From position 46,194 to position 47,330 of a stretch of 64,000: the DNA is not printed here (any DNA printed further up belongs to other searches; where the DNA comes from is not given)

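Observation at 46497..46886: CheD split by an inserted ~130-aa pseudo-receiver (CheY-like) domain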

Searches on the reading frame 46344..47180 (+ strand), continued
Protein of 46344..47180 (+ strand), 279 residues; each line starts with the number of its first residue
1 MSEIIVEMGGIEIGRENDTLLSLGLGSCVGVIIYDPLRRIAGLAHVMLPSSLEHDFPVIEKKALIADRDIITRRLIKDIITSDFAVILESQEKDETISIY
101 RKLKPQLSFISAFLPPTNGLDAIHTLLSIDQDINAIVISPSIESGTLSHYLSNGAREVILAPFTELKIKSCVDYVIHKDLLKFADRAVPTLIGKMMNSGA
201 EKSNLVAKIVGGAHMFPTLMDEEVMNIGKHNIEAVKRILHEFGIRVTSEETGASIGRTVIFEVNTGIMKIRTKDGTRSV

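Call 56: find_homologous_proteins(query=A6, max_evalue=1e-20)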
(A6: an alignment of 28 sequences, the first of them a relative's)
Query A6 (28 sequences) (279 aa, profile of the alignment): 7176 proteins with E <= 1e-20 among 8000 candidates; the best 120 are listed.
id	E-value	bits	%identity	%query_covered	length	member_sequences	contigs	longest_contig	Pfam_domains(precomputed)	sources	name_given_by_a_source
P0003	1.1e-110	387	64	100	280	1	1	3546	PF03975.19,PF00072.31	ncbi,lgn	-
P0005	3.2e-108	379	55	100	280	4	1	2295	PF03975.19,PF00072.31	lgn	-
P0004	1.4e-107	377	63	100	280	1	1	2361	PF03975.19,PF00072.31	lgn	-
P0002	4.7e-107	376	88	99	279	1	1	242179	PF03975.19,PF00072.31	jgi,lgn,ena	-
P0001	9.2e-107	375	100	100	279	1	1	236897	PF03975.19,PF00072.31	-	-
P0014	1.9e-106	374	47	100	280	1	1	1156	PF03975.19,PF00072.31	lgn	-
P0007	1.4e-105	371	49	100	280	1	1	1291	PF03975.19,PF00072.31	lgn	-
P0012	4.7e-105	369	48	100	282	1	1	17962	PF03975.19,PF00072.31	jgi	-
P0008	1.9e-104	367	49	100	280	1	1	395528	PF03975.19,PF00072.31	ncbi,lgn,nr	ncbi:response regulator [Candidatus Woesearchaeota archaeon]|nr:response regulator [Candidatus Woese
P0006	1.6e-103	364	51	100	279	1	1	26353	PF03975.19,PF00072.31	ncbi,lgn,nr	ncbi:response regulator [Candidatus Woesearchaeota archaeon]|nr:response regulator [Candidatus Woese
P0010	4.6e-103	362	51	100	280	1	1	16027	PF03975.19,PF00072.31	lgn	-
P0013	6.3e-103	362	48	100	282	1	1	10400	PF03975.19,PF00072.31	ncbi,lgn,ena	-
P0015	2.4e-102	360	47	100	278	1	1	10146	PF03975.19,PF00072.31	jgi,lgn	jgi:chemotaxis receptor (MCP) glutamine deamidase CheD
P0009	4.2e-102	359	48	100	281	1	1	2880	PF03975.19,PF00072.31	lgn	-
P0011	6.5e-101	355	47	100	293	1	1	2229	PF03975.19,PF00072.31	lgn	-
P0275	4.1e-99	349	52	100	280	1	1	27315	PF03975.19,PF00072.31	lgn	-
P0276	6.5e-95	336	44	100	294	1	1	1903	PF03975.19,PF00072.31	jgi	jgi:chemotaxis receptor (MCP) glutamine deamidase CheD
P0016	1.6e-90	321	42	99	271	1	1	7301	PF03975.19,PF00072.31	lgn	-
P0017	1.2e-89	318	42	100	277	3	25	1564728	PF03975.19,PF00072.31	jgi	jgi:chemotaxis receptor (MCP) glutamine deamidase CheD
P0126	3.8e-87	310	34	100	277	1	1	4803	PF03975.19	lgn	-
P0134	6.5e-85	303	33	100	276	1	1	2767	PF03975.19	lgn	-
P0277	2.7e-79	284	35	99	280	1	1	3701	PF03975.19,PF00072.31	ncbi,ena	-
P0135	3.3e-78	281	30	99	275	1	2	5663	PF03975.19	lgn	-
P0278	4.9e-78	280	35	100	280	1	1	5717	PF03975.19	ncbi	-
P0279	3.5e-77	278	31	98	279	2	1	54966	PF03975.19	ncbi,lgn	ncbi:MAG: chemotaxis protein CheD [Candidatus Woesearchaeota archaeon]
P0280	1.0e-76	276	35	100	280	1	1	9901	PF03975.19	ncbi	-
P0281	2.0e-75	272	33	100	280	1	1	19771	PF03975.19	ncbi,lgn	ncbi:MAG: chemotaxis protein CheD [Nanoarchaeota archaeon]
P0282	5.9e-75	270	34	99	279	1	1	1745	PF03975.19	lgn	-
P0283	2.2e-74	268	33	100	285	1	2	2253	PF03975.19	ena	-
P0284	1.2e-70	256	34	99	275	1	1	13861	PF03975.19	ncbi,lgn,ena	-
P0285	8.1e-60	221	44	36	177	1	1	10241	PF03975.19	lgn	-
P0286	3.6e-57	212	48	35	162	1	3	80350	PF03975.19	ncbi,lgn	ncbi:MAG: chemotaxis protein CheD [Candidatus Woesearchaeota archaeon]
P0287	4.2e-55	205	39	55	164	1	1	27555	PF03975.19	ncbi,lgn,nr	ncbi:chemotaxis protein CheD [Candidatus Woesearchaeota archaeon]|nr:chemotaxis protein CheD [Candid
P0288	2.0e-54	203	45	36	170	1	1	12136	PF03975.19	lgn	-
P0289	2.7e-54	202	42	35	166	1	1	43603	PF03975.19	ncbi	-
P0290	3.3e-54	202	39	41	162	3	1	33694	PF03975.19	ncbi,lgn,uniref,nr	ncbi:chemotaxis protein CheD [Caloramator fervidus]|uniref:Probable chemoreceptor glutamine deamidas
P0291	1.3e-53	200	47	34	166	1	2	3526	PF03975.19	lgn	-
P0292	2.1e-53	200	34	57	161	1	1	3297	PF03975.19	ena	-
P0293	3.7e-53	199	46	35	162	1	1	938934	PF03975.19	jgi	jgi:chemotaxis protein CheD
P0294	1.1e-52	197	39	39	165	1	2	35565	PF03975.19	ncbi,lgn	ncbi:MAG: chemotaxis protein CheD [Candidatus Woesearchaeota archaeon]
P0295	1.1e-52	197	46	33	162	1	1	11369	PF03975.19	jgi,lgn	jgi:chemotaxis protein CheD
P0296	1.2e-52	197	47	33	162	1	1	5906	PF03975.19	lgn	-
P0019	1.3e-52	197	45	36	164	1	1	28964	PF03975.19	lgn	-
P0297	1.7e-52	197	46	33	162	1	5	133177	PF03975.19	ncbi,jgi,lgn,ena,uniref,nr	ncbi:chemotaxis protein CheD [Caloramator sp. CAR-1]|uniref:chemotaxis protein CheD n=1 Tax=Calorama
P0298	2.3e-52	196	44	33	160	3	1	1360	PF03975.19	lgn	-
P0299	2.6e-52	196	41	35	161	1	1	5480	PF03975.19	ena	-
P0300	2.8e-52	196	46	33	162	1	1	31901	PF03975.19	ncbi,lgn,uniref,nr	ncbi:chemotaxis protein CheD [Caloramator australicus]|uniref:Probable chemoreceptor glutamine deami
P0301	3.5e-52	196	51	33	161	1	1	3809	PF03975.19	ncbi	ncbi:MAG: chemotaxis protein CheD [Thermacetogeniaceae bacterium]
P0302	3.6e-52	195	44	35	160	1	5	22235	PF03975.19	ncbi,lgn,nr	ncbi:MAG TPA: chemotaxis protein CheD [Thermoanaerobacterales bacterium]|nr:chemotaxis protein CheD 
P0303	3.7e-52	195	33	55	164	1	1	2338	PF03975.19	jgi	jgi:chemotaxis protein CheD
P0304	5.0e-52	195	47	33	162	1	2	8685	PF03975.19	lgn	-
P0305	5.1e-52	195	47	33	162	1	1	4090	PF03975.19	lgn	-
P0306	5.7e-52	195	43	35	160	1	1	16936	PF03975.19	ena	-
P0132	6.7e-52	195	50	37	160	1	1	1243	PF03975.19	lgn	-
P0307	7.5e-52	194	47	33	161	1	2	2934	PF03975.19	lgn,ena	-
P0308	7.9e-52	194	40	34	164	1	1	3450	PF03975.19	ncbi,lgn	ncbi:MAG: chemotaxis protein CheD [Nanoarchaeota archaeon]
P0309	1.0e-51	194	43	35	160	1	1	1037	PF03975.19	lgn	-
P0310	1.2e-51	194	34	53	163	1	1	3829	PF03975.19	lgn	-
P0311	1.3e-51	194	45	33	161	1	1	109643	PF03975.19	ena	-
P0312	1.3e-51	194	41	35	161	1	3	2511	PF03975.19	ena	-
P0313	1.4e-51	194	43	33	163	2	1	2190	PF03975.19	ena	-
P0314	1.5e-51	193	44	33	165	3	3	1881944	PF03975.19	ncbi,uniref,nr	ncbi:chemotaxis protein CheD [Virgibacillus dakarensis]|uniref:Probable chemoreceptor glutamine deam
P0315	1.6e-51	193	43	33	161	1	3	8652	PF03975.19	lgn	-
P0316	1.7e-51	193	34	54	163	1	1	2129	PF03975.19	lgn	-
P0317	1.7e-51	193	43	35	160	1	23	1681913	PF03975.19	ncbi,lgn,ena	-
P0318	2.0e-51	193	42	33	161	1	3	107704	PF03975.19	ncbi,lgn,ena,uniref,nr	ncbi:chemotaxis protein CheD [Sporolituus thermophilus]|uniref:Probable chemoreceptor glutamine deam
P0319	2.1e-51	193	43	33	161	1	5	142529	PF03975.19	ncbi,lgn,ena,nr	ncbi:MAG: chemotaxis protein CheD [Sporomusaceae bacterium]|nr:chemotaxis protein CheD [Sporomusacea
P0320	2.2e-51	193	35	54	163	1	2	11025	PF03975.19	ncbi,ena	-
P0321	2.4e-51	193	41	33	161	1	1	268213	PF03975.19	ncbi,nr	ncbi:chemotaxis protein CheD [Thermosinus carboxydivorans]|nr:chemotaxis protein CheD [Thermosinus c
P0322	2.5e-51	193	41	33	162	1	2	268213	PF03975.19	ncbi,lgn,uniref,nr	ncbi:CheD, stimulates methylation of MCP proteins [Thermosinus carboxydivorans Nor1]|uniref:Probable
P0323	2.5e-51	193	47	33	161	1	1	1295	PF03975.19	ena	-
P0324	2.5e-51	193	44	33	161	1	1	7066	PF03975.19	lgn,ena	-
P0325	2.7e-51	193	43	33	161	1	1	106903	PF03975.19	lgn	-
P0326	2.7e-51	193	41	33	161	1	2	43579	PF03975.19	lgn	-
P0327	3.0e-51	192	42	33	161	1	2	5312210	PF03975.19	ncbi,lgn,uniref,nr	ncbi:chemotaxis protein CheD [Sporomusa malonica]|uniref:Probable chemoreceptor glutamine deamidase 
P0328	3.0e-51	192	43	33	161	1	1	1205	PF03975.19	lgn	-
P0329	3.1e-51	192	42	34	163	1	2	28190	PF03975.19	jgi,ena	-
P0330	3.3e-51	192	46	33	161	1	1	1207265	PF03975.19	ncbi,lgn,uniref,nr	ncbi:chemotaxis protein CheD [Natranaerovirga hydrolytica]|uniref:Probable chemoreceptor glutamine d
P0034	3.5e-51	192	37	41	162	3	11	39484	PF03975.19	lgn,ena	-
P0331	3.6e-51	192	45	34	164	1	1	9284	PF03975.19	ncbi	-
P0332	3.8e-51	192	41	34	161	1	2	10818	PF03975.19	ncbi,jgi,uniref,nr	ncbi:chemotaxis protein CheD [Sporomusa sp.]|jgi:chemotaxis protein CheD|uniref:chemotaxis protein C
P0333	4.1e-51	192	45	34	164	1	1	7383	PF03975.19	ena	-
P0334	4.1e-51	192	41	33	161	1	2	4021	PF03975.19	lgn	-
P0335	4.4e-51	192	41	33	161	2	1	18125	PF03975.19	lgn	-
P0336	4.4e-51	192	41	33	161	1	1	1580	PF03975.19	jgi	-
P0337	4.5e-51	192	38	43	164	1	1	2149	PF03975.19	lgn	-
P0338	4.5e-51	192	43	33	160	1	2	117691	PF03975.19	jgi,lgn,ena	-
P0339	4.8e-51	192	45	34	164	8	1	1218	PF03975.19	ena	-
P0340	5.0e-51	192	41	33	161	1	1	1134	PF03975.19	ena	-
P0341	5.4e-51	192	41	33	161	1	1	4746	PF03975.19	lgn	-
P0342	6.9e-51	191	41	33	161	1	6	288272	PF03975.19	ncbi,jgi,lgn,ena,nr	ncbi:MAG: chemotaxis protein CheD [Veillonellaceae bacterium]|jgi:chemotaxis protein CheD|nr:chemota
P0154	7.4e-51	191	41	35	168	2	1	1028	PF03975.19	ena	-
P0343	7.7e-51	191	41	33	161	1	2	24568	PF03975.19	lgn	-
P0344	8.6e-51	191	33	54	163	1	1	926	PF03975.19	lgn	-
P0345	9.3e-51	191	39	35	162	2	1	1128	PF03975.19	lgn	-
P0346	9.3e-51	191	42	33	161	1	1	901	PF03975.19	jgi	jgi:chemotaxis protein CheD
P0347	9.5e-51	191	41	41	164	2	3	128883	PF03975.19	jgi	-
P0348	9.6e-51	191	34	54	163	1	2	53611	PF03975.19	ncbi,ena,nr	ncbi:MAG: chemotaxis protein CheD [Cellulosilyticum sp.]|nr:chemotaxis protein CheD [Cellulosilyticu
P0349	9.8e-51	191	41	33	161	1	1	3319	PF03975.19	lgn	-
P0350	9.8e-51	191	41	33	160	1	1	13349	PF03975.19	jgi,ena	-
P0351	9.8e-51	191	42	33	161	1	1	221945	PF03975.19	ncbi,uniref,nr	ncbi:chemotaxis protein CheD [Sporomusa sp.]|uniref:chemotaxis protein CheD n=1 Tax=Sporomusa sp. Ta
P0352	9.9e-51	191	47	33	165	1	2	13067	PF03975.19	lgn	-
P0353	1.0e-50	191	42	33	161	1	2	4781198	PF03975.19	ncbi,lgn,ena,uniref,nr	ncbi:MAG TPA: chemotaxis protein CheD [Methylomusa anaerophila]|uniref:Probable chemoreceptor glutam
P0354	1.1e-50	191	42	35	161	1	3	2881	PF03975.19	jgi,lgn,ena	jgi:chemotaxis protein CheD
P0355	1.1e-50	191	42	33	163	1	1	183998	PF03975.19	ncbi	-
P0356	1.1e-50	191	42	34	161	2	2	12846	PF03975.19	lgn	-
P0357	1.1e-50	191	41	33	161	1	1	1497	PF03975.19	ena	-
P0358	1.1e-50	191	41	33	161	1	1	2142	PF03975.19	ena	-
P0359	1.2e-50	190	40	35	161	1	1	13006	PF03975.19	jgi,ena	-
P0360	1.2e-50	190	45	33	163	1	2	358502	PF03975.19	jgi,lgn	jgi:chemotaxis protein CheD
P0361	1.3e-50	190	41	35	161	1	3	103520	PF03975.19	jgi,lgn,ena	-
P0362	1.3e-50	190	44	34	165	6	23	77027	PF03975.19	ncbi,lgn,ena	-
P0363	1.3e-50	190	32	54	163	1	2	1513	PF03975.19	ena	-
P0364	1.3e-50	190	44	34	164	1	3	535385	PF03975.19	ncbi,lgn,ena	-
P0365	1.4e-50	190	39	35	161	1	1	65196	PF03975.19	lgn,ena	-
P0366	1.4e-50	190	40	33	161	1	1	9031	PF03975.19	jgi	-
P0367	1.4e-50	190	40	33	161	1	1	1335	PF03975.19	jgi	-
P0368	1.5e-50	190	42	33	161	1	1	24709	PF03975.19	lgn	-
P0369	1.5e-50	190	39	35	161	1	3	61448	PF03975.19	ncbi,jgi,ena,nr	ncbi:MAG: cheD [Firmicutes bacterium]|nr:cheD [Bacillota bacterium]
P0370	1.6e-50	190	40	33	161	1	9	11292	PF03975.19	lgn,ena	-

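Call 60: find_encoding_contigs(protein=P0286, flank=8000, max_places=1)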
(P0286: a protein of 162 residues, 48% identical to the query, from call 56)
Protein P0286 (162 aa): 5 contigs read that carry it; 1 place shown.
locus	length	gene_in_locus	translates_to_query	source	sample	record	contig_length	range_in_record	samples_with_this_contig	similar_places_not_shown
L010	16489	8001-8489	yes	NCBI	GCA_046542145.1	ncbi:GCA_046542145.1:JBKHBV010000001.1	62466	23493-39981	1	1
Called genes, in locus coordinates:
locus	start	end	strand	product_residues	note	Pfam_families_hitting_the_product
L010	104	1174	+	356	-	-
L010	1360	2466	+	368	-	PF02685:Glucokinase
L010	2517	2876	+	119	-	PF00072:Response_reg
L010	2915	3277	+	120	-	PF00072:Response_reg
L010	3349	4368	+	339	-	PF00072:Response_reg, PF01339:CheB_methylest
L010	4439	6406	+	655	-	PF01627:Hpt, PF07194:P2, PF02895:H-kinase_dim, PF02518:HATPase_c, PF01584:CheW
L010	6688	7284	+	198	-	PF13690:CheX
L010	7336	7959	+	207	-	PF04509:CheC (weak), PF13690:CheX (weak)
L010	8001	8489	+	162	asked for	PF03975:CheD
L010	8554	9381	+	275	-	PF03705:CheR_N, PF01739:CheR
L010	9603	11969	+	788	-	PF16591:HBM (weak), PF00989:PAS, PF08448:PAS_4, PF13426:PAS_9, PF00015:MCPsignal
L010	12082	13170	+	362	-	PF01584:CheW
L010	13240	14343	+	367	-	PF01584:CheW, PF00072:Response_reg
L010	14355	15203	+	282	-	PF02518:HATPase_c, PF14501:HATPase_c_5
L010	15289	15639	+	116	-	PF08772:Zn_ribbon_NOB1 (faint), PF09723:Zn_ribbon_8 (faint), PF13717:Zn_ribbon_4 (weak)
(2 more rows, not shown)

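Call 61: find_encoding_contigs(protein=P0287, flank=8000, max_places=1)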
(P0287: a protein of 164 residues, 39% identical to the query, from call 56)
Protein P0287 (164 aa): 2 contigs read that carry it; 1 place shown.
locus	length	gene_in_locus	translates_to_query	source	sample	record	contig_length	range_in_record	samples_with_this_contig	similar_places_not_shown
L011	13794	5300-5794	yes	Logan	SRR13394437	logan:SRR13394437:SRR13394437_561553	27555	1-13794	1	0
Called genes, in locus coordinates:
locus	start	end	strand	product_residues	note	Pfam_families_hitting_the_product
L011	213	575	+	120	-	PF00072:Response_reg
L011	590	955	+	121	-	PF00072:Response_reg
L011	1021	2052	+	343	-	PF00072:Response_reg, PF01339:CheB_methylest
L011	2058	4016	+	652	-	PF01627:Hpt, PF07194:P2, PF02895:H-kinase_dim, PF02518:HATPase_c, PF01584:CheW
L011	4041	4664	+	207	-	PF13690:CheX (faint), PF04509:CheC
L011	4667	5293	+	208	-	PF04509:CheC, PF13690:CheX (weak), PF04509:CheC (weak)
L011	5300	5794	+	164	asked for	PF03975:CheD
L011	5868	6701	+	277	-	PF03705:CheR_N (weak), PF13649:Methyltransf_25 (faint), PF01739:CheR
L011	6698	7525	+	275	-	PF03705:CheR_N (weak), PF01739:CheR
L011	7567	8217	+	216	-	PF04509:CheC (weak)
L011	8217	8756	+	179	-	PF24336:DUF7504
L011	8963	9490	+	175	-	-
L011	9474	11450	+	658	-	PF19027:DUF5752 (faint), PF13481:AAA_25, PF03796:DnaB_C (weak), PF06745:ATPase, PF07088:GvpD_P-loop (weak)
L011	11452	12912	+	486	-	-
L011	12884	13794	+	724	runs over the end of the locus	PF00801:PKD (faint)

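Call 62: find_encoding_contigs(protein=P0279, flank=8000, max_places=1)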
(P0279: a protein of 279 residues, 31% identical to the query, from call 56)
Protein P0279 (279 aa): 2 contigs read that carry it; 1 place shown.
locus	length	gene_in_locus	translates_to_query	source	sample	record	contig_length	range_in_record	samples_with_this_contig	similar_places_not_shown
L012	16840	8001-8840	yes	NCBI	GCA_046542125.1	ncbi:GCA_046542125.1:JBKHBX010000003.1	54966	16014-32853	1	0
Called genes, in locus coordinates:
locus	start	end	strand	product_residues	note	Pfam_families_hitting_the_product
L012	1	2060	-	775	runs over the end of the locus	PF00708:Acylphosphatase, PF07503:zf-HYPF, PF01300:Sua5_yciO_yrdC, PF17788:HypF_C, PF22521:HypF_C_2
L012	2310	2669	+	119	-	PF00072:Response_reg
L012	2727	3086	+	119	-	PF00072:Response_reg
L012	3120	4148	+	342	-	PF00072:Response_reg, PF01339:CheB_methylest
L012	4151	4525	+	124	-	PF01627:Hpt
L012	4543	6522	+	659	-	PF01627:Hpt, PF07194:P2, PF02895:H-kinase_dim, PF02518:HATPase_c, PF01584:CheW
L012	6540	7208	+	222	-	PF13690:CheX (faint), PF04509:CheC (faint)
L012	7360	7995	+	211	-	PF13690:CheX (faint), PF04509:CheC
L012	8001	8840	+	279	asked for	PF03975:CheD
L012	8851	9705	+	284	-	PF03705:CheR_N, PF01739:CheR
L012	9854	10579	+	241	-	PF01584:CheW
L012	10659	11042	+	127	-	PF00571:CBS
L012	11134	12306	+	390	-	-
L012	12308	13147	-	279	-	PF00733:Asn_synthase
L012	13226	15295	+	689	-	-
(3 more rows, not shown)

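Call 65: predict_structure(alignment_id=A7)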
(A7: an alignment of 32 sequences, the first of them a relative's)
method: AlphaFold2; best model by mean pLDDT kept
length: 279 residues; sequences in the alignment: 32
mean_pLDDT: 92.1   pTM: 0.87
mean pLDDT of the five models: 92.1, 91.8, 91.6, 91.4, 90.1
residues with pLDDT >= 90: 216; 70-90: 52; 50-70: 10; < 50: 1
segments of 3 or more residues with pLDDT < 50: none
pLDDT, mean of each block of 10 residues (from residue 1): 89 95 94 98 97 85 92 93 95 96 97 88 95 95 85 94 91 92 96 94 97 76 73 97 97 90 97 93
secondary structure, 60 per line:
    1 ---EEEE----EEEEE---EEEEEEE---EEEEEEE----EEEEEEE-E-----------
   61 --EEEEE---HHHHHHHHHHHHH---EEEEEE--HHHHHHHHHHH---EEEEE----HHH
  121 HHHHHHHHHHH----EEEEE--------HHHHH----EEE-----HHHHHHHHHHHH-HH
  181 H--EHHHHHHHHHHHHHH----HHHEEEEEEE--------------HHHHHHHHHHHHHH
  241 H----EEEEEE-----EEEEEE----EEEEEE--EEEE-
elements in order: E4-7 E12-16 E20-26 E30-36 E41-47 E63-67 H71-83 E87-92 H95-105 E109-113 H118-131 E136-140 H149-153 E158-160 H166-177 H185-198 E206-212 H227-241 E246-251 E257-262 E267-272 E275-278

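Call 68: fold_search(model_id=the predicted structure, library=pdb)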
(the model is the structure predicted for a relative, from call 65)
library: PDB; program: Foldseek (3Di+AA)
matches with E <= 10: 1817; with E <= 0.001: 244
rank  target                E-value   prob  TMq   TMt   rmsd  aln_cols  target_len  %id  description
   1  2f9z_C                1.2e-14  1.00  0.53  0.94   1.7       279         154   18  Complex between the chemotaxis deamidase CheD and the chemotaxis phosphatase CheC from Thermotoga maritima (released 2006-06-06)
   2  1tmy                  1.0e-06  1.00  0.38  0.85   2.2       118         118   19  CHEY FROM THERMOTOGA MARITIMA (APO-I) (released 1997-11-19)
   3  3cfy                  4.1e-06  1.00  0.39  0.80   2.5       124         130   18  Crystal structure of signal receiver domain of putative Luxo repressor protein from Vibrio parahaemolyticus (released 2008-03-18)
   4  6c40_B                5.2e-06  1.00  0.36  0.79   2.7       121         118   17  CheY41PyTyrD54K from Thermotoga maritima (released 2018-10-17)
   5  4qyw                  5.8e-06  1.00  0.36  0.77   2.8       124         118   17  Structure of phosphono-CheY from T.maritima (released 2015-08-19)
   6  4kny_B                1.3e-05  1.00  0.38  0.47   2.6       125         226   12  Crystal structure of the response regulator KdpE complexed to DNA in an active-like conformation (released 2014-02-19)
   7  1mvo                  1.8e-05  1.00  0.38  0.82   2.5       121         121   14  Crystal structure of the PhoP receiver domain from Bacillus subtilis (released 2002-10-16)
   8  4iga_A                1.8e-05  1.00  0.37  0.82   2.4       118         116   17  The crystal structure of an activated Thermotoga maritima CheY with N-terminal region of FliM (released 2013-04-24)
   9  4l4u                  2.0e-05  1.00  0.41  0.30   9.6       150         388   11  Crystal structure of construct containing A. aeolicus NtrC1 receiver, central and DNA binding domains (released 2013-08-28)
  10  8q52                  2.2e-05  1.00  0.34  0.29   9.6       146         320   16  A PBP-like protein built from fragments of different folds (released 2024-04-10)
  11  4ldz_B                2.2e-05  1.00  0.37  0.53  17.1       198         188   12  Crystal structure of the full-length response regulator DesR in the active state (released 2014-07-16)
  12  6swb_A                2.4e-05  1.00  0.38  0.76   2.9       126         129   13  The REC domain of AraT, a response regulator from Geobacillus stearothermophilus (released 2020-10-14)
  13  8twd_D                2.7e-05  1.00  0.39  0.34  13.8       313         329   12  Structure of IraM-bound RssB (released 2024-01-10)
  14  5hev_B                3.1e-05  1.00  0.38  0.49  16.1       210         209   15  Crystal Structure of the beryllofluoride-activated LiaR from Enterococcus faecium (released 2016-11-16)
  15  1srr_C                3.7e-05  1.00  0.38  0.83   2.3       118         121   14  CRYSTAL STRUCTURE OF A PHOSPHATASE RESISTANT MUTANT OF SPORULATION RESPONSE REGULATOR SPO0F FROM BACILLUS SUBTILIS (released 1997-04-21)
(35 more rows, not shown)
